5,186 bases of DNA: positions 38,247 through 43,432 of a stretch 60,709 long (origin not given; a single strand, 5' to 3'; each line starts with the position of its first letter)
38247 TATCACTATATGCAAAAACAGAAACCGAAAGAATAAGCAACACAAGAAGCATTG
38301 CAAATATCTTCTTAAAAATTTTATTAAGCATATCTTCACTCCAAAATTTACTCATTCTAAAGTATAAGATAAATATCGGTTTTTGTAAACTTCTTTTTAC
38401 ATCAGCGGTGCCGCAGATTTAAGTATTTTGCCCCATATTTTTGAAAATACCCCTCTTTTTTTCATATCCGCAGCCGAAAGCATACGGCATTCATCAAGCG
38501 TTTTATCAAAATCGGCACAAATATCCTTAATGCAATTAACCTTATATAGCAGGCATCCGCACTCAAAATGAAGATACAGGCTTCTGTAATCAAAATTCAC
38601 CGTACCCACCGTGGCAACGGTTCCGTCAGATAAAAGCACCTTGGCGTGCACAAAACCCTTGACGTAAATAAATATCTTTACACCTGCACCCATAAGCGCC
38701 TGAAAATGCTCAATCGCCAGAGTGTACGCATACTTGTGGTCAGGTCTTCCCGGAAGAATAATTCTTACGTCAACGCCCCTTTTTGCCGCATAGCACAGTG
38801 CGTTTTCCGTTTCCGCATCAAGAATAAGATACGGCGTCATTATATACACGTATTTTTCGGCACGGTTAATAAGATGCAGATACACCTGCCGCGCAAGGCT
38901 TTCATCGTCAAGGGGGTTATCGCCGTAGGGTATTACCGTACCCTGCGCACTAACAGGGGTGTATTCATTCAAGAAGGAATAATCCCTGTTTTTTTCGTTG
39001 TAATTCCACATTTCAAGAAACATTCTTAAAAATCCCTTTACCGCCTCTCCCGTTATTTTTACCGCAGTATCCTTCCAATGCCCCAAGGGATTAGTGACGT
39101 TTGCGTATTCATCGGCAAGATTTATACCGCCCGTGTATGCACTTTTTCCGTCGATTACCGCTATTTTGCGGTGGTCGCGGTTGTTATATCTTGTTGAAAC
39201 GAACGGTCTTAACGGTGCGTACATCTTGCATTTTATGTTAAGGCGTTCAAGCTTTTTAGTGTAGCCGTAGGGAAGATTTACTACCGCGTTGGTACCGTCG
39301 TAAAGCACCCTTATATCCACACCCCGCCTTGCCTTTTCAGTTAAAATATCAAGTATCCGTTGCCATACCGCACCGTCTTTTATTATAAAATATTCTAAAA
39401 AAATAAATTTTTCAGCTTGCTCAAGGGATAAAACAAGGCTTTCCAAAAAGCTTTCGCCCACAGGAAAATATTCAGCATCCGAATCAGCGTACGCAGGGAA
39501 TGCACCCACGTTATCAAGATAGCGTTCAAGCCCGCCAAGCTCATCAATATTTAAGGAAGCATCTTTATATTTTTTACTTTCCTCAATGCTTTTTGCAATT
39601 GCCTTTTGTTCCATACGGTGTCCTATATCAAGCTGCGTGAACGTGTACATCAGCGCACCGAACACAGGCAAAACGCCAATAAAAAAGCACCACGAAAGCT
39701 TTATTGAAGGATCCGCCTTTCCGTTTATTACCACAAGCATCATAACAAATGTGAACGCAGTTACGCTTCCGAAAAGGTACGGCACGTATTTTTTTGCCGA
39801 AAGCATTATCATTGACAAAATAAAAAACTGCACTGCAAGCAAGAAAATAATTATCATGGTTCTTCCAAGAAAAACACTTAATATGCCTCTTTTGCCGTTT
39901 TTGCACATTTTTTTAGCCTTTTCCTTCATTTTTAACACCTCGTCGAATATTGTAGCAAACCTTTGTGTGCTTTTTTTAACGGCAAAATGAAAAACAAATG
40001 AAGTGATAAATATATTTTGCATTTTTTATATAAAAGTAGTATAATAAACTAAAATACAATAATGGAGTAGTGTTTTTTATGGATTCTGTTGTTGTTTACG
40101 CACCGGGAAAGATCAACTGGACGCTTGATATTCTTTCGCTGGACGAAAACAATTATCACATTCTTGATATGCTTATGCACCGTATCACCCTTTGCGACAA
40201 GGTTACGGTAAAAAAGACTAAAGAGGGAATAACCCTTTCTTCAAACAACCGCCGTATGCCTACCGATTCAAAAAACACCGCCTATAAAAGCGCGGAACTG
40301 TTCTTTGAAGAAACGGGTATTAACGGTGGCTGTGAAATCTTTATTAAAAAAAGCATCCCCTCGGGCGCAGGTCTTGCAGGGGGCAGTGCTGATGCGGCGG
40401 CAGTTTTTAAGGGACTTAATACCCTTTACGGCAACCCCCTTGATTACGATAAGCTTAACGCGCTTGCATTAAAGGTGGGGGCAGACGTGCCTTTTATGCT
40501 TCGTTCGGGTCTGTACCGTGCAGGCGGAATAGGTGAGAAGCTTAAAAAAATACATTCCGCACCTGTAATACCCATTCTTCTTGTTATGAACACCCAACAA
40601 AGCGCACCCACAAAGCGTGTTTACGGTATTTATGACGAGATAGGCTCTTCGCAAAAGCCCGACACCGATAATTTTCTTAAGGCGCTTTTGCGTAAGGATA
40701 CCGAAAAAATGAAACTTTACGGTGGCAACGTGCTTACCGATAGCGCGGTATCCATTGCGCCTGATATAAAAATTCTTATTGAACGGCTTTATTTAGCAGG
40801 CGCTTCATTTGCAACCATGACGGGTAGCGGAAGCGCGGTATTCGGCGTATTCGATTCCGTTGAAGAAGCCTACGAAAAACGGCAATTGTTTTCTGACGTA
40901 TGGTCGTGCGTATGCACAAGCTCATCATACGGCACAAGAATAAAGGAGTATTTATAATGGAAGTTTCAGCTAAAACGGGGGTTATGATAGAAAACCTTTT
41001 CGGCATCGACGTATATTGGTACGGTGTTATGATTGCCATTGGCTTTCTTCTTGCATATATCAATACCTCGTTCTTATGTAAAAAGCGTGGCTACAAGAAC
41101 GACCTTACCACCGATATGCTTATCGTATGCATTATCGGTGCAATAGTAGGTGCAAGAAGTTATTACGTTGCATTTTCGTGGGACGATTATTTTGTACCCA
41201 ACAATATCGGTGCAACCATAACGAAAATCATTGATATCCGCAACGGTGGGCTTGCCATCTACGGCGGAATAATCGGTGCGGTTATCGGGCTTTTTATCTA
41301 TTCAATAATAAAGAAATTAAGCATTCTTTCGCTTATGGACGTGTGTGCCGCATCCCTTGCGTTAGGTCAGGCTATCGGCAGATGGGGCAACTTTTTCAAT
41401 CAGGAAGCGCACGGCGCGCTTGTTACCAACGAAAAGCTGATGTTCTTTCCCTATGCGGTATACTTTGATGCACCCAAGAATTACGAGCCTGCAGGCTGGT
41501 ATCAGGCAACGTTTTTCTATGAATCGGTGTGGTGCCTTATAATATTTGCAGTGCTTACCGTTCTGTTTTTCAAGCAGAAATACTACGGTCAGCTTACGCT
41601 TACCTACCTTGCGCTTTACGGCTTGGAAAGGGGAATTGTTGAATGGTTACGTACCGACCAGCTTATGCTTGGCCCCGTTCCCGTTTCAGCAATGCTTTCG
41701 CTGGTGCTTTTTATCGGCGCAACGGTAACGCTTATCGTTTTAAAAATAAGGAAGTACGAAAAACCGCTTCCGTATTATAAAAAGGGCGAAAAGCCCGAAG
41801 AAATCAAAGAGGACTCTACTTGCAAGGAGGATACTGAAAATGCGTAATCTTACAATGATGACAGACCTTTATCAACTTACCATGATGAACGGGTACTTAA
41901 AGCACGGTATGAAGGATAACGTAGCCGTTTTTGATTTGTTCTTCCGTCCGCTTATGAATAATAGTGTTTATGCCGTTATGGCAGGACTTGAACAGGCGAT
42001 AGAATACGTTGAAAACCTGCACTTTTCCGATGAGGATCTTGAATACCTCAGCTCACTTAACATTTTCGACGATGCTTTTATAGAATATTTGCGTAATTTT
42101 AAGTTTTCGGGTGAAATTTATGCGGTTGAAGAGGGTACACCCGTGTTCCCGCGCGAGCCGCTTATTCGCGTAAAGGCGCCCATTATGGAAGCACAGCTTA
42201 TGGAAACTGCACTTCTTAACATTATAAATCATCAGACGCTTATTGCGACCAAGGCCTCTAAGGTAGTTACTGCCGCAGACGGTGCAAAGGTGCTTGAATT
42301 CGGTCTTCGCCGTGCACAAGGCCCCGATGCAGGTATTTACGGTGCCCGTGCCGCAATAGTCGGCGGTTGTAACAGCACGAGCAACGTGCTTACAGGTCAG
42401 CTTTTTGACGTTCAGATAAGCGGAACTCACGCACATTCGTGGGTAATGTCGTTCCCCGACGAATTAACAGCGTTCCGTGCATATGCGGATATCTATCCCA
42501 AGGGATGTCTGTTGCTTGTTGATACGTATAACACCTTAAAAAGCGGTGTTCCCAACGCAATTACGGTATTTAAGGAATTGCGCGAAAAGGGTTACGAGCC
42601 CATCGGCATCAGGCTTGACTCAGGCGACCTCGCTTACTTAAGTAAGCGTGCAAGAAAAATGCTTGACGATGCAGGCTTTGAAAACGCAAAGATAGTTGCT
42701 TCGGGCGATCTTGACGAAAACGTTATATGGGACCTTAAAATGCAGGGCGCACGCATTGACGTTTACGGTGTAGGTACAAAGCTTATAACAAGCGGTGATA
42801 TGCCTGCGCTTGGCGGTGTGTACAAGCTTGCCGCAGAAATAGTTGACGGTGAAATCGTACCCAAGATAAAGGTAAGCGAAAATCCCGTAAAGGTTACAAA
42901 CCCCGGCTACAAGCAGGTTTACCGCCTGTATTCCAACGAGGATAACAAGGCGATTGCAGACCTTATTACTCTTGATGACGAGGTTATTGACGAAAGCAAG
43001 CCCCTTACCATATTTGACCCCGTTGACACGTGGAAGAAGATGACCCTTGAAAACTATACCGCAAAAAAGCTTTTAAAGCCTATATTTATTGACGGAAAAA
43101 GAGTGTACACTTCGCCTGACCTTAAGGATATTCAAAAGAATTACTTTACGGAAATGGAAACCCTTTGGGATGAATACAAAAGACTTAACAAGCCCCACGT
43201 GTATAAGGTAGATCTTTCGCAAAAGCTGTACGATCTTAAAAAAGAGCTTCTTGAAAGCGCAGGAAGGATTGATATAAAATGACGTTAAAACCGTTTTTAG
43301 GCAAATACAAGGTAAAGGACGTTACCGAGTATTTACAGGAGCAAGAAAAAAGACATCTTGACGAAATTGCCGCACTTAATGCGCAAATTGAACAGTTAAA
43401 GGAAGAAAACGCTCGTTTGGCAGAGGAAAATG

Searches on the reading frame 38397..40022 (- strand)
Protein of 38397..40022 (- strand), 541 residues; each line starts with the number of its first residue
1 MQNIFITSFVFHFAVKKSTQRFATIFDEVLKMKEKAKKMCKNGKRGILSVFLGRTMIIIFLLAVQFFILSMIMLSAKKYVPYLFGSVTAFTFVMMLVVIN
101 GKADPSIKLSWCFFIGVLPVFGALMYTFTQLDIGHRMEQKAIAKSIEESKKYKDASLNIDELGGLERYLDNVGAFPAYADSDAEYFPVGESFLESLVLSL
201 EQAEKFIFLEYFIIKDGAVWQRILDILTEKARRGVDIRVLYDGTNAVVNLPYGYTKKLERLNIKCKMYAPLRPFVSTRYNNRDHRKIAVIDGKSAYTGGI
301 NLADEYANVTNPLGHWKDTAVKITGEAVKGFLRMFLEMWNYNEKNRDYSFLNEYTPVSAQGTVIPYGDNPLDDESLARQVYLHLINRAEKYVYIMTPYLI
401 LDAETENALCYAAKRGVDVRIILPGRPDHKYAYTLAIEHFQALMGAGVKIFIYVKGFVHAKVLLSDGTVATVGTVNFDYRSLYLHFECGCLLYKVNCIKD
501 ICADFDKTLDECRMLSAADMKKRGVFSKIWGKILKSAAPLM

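Call 46: search_protein_families(library=pfam, proteins=[window:38397-40022:-], max_evalue=0.001)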
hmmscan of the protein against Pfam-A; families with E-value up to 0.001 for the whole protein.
window:38397-40022:- (541 aa): 3 families
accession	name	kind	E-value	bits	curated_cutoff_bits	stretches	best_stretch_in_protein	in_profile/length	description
PF13091.12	PLDc_2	-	4.4e-39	133.8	27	2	382-507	2-130/132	PLD-like domain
PF00614.28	PLDc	-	6.1e-13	48.6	21.9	2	279-306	1-28/28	Phospholipase D Active site motif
PF13396.11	PLDc_N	-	6.5e-06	26.5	23.3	1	90-126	2-37/42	Phospholipase_D-nuclease N-terminal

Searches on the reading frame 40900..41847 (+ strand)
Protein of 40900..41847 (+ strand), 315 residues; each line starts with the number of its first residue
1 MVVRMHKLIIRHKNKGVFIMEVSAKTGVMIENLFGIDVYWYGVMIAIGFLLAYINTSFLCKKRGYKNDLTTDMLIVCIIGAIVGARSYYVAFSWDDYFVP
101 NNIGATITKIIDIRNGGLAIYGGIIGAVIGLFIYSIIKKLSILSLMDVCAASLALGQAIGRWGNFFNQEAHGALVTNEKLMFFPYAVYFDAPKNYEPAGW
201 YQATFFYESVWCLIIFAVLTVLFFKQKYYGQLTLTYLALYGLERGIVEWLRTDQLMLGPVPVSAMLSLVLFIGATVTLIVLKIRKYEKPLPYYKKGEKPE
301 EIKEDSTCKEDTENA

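Call 46: search_protein_families(library=pfam, proteins=[window:40900-41847:+], max_evalue=0.001)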
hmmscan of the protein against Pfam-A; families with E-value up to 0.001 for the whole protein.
window:40900-41847:+ (315 aa): 1 family
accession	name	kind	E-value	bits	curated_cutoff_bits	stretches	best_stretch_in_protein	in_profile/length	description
PF01790.23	LGT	-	7.5e-63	212.5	24.9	1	33-279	6-239/240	Prolipoprotein diacylglyceryl transferase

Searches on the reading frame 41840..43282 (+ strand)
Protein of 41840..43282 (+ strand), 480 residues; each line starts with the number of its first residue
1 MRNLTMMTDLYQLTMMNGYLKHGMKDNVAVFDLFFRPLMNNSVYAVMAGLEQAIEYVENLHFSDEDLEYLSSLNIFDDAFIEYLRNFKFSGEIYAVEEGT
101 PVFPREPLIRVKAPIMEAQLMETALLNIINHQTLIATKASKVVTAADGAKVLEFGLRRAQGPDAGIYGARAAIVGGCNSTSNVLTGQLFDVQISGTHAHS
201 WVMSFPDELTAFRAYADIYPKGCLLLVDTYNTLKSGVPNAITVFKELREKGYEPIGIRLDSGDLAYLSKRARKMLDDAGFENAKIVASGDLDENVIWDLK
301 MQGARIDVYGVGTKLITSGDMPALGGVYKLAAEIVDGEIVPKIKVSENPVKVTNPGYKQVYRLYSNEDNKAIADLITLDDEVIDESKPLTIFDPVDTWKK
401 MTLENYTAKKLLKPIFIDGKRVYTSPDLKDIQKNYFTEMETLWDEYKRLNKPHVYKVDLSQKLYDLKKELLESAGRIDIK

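Call 46: search_protein_families(library=pfam, proteins=[window:41840-43282:+], max_evalue=0.001)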
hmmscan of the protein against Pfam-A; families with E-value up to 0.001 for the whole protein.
window:41840-43282:+ (480 aa): 4 families
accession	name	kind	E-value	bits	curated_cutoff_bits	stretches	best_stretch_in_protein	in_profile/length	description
PF17767.7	NAPRTase_N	-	5e-42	143.6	32.6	1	6-130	1-125/125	Nicotinate phosphoribosyltransferase (NAPRTase) N-terminal domain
PF17956.6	NAPRTase_C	-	2.9e-39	134.4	23.3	1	358-467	2-111/111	Nicotinate phosphoribosyltransferase C-terminal domain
PF02749.22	QRPTase_N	-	3.1e-06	27.7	27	1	79-131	35-80/82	Quinolinate phosphoribosyl transferase, N-terminal domain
PF04095.22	NAPRTase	-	0.00025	21.3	20.8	1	150-331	2-194/239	Nicotinate phosphoribosyltransferase (NAPRTase) family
